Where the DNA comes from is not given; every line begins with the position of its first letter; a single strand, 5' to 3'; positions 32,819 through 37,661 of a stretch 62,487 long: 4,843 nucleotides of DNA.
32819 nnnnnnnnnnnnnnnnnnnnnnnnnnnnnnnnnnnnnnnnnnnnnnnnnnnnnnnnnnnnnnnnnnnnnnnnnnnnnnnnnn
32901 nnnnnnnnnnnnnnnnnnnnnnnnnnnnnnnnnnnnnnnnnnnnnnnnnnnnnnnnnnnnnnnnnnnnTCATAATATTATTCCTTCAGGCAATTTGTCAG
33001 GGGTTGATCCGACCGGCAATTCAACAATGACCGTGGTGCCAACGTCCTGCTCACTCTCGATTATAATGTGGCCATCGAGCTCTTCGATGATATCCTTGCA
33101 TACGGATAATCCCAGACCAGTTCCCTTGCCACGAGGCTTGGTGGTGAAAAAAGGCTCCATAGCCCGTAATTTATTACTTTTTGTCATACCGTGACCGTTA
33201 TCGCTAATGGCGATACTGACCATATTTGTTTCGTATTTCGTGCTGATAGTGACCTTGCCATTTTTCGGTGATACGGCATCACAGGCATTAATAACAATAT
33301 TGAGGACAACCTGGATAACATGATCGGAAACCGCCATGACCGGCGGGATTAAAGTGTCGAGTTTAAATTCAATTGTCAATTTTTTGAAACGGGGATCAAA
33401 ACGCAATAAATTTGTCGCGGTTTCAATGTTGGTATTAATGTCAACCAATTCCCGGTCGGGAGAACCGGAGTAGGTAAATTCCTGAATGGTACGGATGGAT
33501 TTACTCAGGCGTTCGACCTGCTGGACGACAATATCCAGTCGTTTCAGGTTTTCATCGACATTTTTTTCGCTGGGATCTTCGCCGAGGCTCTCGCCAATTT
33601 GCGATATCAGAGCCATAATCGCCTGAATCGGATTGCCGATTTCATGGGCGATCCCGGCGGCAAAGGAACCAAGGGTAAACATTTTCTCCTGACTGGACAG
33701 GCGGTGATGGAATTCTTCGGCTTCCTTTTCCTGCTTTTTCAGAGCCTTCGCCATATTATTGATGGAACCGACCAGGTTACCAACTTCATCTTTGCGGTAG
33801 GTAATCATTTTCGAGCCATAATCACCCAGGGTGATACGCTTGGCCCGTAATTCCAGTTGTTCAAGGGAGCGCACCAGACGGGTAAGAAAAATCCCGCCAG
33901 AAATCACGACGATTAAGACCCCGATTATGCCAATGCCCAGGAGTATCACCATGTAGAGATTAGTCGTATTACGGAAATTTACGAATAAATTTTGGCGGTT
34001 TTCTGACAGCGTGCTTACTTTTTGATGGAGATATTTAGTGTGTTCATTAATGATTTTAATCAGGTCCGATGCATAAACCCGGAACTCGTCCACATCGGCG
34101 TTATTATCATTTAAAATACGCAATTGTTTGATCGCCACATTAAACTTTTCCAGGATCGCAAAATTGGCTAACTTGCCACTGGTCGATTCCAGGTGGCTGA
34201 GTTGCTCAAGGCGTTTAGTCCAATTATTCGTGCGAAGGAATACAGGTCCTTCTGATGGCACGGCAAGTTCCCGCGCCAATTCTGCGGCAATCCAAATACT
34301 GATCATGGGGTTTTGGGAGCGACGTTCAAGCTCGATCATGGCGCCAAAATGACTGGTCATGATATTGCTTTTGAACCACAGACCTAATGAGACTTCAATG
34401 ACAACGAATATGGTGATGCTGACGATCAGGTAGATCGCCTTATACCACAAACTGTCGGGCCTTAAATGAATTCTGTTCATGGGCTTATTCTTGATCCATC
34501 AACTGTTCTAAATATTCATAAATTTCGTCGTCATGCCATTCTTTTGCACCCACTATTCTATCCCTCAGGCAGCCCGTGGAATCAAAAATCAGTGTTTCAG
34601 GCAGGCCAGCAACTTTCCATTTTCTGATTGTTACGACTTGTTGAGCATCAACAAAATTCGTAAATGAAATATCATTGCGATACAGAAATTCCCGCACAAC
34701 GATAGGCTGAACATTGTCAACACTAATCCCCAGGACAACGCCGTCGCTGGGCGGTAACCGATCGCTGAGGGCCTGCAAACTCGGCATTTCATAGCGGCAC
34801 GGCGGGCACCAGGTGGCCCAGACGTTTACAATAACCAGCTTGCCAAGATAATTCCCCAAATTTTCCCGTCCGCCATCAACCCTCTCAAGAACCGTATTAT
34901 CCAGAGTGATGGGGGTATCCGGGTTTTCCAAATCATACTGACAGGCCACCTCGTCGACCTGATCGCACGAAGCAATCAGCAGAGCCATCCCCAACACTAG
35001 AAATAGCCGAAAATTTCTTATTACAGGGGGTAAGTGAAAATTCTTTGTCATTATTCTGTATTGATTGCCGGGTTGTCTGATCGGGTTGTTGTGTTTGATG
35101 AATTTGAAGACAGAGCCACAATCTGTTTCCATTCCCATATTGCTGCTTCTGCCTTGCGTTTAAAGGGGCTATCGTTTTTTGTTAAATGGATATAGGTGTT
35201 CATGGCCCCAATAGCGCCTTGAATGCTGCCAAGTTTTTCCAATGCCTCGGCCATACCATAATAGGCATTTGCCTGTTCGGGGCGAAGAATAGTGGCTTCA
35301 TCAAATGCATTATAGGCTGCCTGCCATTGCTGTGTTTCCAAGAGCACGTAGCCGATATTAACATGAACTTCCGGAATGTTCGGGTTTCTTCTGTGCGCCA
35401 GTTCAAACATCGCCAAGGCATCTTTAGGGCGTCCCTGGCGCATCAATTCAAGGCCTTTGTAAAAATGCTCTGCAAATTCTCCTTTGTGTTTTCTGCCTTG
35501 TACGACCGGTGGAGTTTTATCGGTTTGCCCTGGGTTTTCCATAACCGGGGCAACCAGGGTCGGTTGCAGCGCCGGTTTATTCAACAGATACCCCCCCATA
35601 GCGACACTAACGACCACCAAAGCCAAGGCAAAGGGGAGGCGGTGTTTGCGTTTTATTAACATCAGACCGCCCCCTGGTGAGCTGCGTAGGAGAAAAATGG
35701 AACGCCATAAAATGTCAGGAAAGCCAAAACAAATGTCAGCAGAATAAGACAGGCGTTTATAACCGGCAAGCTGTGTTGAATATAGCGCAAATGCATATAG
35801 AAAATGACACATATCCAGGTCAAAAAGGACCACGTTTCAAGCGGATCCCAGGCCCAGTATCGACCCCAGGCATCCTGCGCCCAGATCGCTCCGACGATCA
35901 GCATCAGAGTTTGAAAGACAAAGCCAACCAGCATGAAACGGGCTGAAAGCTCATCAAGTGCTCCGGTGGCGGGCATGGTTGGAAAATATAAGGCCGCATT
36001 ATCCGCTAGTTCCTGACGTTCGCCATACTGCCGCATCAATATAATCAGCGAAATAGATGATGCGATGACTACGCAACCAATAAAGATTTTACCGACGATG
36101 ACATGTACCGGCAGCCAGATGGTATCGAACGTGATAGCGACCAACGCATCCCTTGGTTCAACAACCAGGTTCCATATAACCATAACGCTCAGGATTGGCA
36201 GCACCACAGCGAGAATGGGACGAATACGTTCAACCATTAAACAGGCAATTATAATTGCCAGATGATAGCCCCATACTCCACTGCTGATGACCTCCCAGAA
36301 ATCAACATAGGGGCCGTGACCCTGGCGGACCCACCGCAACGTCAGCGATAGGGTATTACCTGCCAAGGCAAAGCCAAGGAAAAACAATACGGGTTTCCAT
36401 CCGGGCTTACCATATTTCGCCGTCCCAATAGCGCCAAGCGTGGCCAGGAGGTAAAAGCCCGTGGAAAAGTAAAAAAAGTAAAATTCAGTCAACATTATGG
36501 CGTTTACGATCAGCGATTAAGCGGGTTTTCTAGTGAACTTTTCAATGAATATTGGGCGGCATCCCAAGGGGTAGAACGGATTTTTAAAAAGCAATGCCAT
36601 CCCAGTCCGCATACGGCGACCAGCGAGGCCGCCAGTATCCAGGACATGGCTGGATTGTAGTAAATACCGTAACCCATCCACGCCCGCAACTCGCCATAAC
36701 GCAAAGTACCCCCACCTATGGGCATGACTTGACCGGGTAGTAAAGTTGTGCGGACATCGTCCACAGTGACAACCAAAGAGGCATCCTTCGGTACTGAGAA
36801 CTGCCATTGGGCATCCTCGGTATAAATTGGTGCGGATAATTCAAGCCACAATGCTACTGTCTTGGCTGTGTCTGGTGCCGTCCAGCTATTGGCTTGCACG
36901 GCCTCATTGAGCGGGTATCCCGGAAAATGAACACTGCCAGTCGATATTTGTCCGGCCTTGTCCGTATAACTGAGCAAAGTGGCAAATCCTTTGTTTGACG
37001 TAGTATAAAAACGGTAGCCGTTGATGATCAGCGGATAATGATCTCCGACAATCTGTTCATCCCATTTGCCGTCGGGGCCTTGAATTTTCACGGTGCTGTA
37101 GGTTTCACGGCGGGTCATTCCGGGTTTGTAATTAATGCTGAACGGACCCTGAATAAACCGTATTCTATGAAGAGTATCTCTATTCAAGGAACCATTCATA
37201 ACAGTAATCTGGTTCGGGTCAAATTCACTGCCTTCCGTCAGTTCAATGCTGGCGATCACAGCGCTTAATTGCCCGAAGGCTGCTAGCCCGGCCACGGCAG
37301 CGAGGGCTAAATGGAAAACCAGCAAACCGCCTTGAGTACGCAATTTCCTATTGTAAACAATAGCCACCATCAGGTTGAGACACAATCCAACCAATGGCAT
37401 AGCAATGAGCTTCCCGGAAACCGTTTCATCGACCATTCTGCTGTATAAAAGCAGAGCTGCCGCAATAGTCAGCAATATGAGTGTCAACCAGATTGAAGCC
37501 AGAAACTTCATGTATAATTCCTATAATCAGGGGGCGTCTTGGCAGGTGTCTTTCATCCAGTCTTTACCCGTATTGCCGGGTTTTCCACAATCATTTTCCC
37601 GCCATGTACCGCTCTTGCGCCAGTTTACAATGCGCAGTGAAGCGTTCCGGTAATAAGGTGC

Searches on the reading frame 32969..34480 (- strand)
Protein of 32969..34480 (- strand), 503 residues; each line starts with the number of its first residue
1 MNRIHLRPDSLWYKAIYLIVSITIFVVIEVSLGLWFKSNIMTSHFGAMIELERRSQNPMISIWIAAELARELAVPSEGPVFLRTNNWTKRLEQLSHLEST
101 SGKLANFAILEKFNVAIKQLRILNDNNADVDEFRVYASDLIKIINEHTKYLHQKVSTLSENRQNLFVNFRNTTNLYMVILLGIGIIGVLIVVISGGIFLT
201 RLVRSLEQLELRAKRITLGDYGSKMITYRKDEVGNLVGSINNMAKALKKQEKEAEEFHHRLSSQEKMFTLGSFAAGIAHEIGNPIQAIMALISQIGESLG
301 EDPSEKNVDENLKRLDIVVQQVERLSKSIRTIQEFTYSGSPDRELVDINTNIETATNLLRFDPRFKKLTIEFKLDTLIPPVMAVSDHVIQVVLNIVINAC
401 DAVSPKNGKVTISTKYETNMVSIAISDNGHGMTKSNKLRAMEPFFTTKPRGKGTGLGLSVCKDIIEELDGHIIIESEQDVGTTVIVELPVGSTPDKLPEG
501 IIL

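Call 81: search_protein_families(library=pfam, proteins=[window:32969-34480:-], max_evalue=0.00001)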
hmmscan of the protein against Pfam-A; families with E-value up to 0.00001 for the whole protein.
window:32969-34480:- (503 aa): 4 families
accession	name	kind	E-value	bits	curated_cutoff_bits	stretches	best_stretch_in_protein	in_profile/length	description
PF02518.31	HATPase_c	-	9.8e-24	84.4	26.4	1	385-490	3-109/111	Histidine kinase-, DNA gyrase B-, and HSP90-like ATPase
PF00672.30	HAMP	-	1.2e-09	38.8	25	1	200-248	4-52/53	HAMP domain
PF00512.31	HisKA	-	9.7e-08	32.4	26.9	1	270-336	2-61/66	His Kinase A (phospho-acceptor) domain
PF14501.12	HATPase_c_5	-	5.3e-07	29.9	22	1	389-480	10-94/102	GHKL domain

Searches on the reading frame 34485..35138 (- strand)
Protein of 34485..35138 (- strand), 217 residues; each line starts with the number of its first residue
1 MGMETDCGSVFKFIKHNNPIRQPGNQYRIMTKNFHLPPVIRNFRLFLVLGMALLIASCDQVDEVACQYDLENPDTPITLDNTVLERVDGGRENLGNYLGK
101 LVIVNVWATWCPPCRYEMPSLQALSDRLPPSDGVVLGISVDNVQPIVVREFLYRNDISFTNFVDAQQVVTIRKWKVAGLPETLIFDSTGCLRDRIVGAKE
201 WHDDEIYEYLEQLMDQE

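Call 25: search_protein_families(library=pfam, proteins=[window:34485-35138:-], max_evalue=0.001)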
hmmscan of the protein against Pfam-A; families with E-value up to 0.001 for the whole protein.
window:34485-35138:- (217 aa): 5 families
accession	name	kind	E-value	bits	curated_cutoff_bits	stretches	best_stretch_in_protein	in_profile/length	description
PF00578.27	AhpC-TSA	-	5.8e-17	62.2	26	1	84-193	10-123/124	AhpC/TSA family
PF08534.16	Redoxin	-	5.6e-14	52.6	26.6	1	87-207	16-144/148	Redoxin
PF13905.12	Thioredoxin_8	-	2.6e-07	31.3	27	1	99-189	1-92/94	Thioredoxin-like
PF00085.26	Thioredoxin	-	6.8e-07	29.7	23.5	1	100-142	19-60/103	Thioredoxin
PF13098.12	Thioredoxin_2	-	0.00082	20.1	27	0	99-198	5-94/104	Thioredoxin-like domain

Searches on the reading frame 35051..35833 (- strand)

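Call 25: search_protein_families(library=pfam, proteins=[window:35051-35833:-], max_evalue=0.001)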
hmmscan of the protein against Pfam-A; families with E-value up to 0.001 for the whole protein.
window:35051-35833:- (260 aa): 10 families
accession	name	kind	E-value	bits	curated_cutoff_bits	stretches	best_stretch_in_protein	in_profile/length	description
PF07719.23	TPR_2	-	1.4e-13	50.2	27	1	122-152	3-33/34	Tetratricopeptide repeat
PF13432.12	TPR_16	-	1.5e-11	44.9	32.7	2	160-217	3-60/65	Tetratricopeptide repeat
PF14559.12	TPR_19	-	1.2e-10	42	25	2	164-224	1-61/68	Tetratricopeptide repeat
PF00515.34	TPR_1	-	1.9e-10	40.6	27.8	0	123-152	4-33/34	Tetratricopeptide repeat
PF13428.12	TPR_14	-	4.5e-08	33.5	23.5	0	124-159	5-40/44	Tetratricopeptide repeat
PF13414.12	TPR_11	-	5.6e-08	32.8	26.8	1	161-202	1-42/42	TPR repeat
PF13371.12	TPR_9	-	2e-06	28.1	35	1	162-219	3-60/73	Tetratricopeptide repeat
PF13431.12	TPR_17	-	2.1e-06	28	24.4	0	177-207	2-32/34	Tetratricopeptide repeat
PF12895.13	ANAPC3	-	3.9e-06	27.5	27.2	1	135-211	4-79/82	Anaphase-promoting complex, cyclosome, subunit 3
PF13424.12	TPR_12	-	0.00022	21.8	30.1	0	155-208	4-65/77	Tetratricopeptide repeat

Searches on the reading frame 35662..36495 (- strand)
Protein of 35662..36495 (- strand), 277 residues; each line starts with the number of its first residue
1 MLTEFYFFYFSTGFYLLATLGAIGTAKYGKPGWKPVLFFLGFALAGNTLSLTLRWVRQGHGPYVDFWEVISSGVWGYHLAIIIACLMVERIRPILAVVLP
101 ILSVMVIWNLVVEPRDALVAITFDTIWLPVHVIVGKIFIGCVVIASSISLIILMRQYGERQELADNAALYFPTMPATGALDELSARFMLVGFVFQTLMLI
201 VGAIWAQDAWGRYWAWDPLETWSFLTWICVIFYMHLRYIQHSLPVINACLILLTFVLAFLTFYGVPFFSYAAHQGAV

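Call 25: search_protein_families(library=pfam, proteins=[window:35662-36495:-], max_evalue=0.001)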
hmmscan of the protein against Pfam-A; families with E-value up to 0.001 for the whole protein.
window:35662-36495:- (277 aa): 1 family
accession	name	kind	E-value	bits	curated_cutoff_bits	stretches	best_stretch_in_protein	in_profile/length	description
PF01578.25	Cytochrom_C_asm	-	9.5e-26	91.2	29.9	1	75-268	13-207/212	Cytochrome C assembly protein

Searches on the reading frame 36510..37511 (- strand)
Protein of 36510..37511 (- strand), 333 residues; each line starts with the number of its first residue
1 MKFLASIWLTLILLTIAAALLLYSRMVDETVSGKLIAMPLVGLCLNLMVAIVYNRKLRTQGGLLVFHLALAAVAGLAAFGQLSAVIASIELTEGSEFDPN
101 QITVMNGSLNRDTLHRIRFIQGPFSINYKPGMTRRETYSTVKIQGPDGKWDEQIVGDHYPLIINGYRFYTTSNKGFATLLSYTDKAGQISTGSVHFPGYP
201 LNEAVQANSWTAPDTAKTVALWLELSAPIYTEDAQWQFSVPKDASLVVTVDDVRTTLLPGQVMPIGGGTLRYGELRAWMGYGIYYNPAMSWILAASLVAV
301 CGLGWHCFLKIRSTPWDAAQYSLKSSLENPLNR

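Call 4: search_protein_families(library=pfam, proteins=[window:36510-37511:-], max_evalue=0.01)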
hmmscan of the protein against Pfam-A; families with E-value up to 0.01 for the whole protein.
window:36510-37511:- (333 aa): 1 family
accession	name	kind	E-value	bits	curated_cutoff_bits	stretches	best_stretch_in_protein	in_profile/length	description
PF05140.19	ResB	-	3.4e-08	33.2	24.6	1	62-310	153-451/486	ResB-like family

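Call 5: search_protein_families(library=ncbifam, proteins=[window:36510-37511:-], max_evalue=0.01)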
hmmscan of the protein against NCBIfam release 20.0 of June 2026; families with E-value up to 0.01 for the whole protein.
window:36510-37511:- (333 aa): 0 families
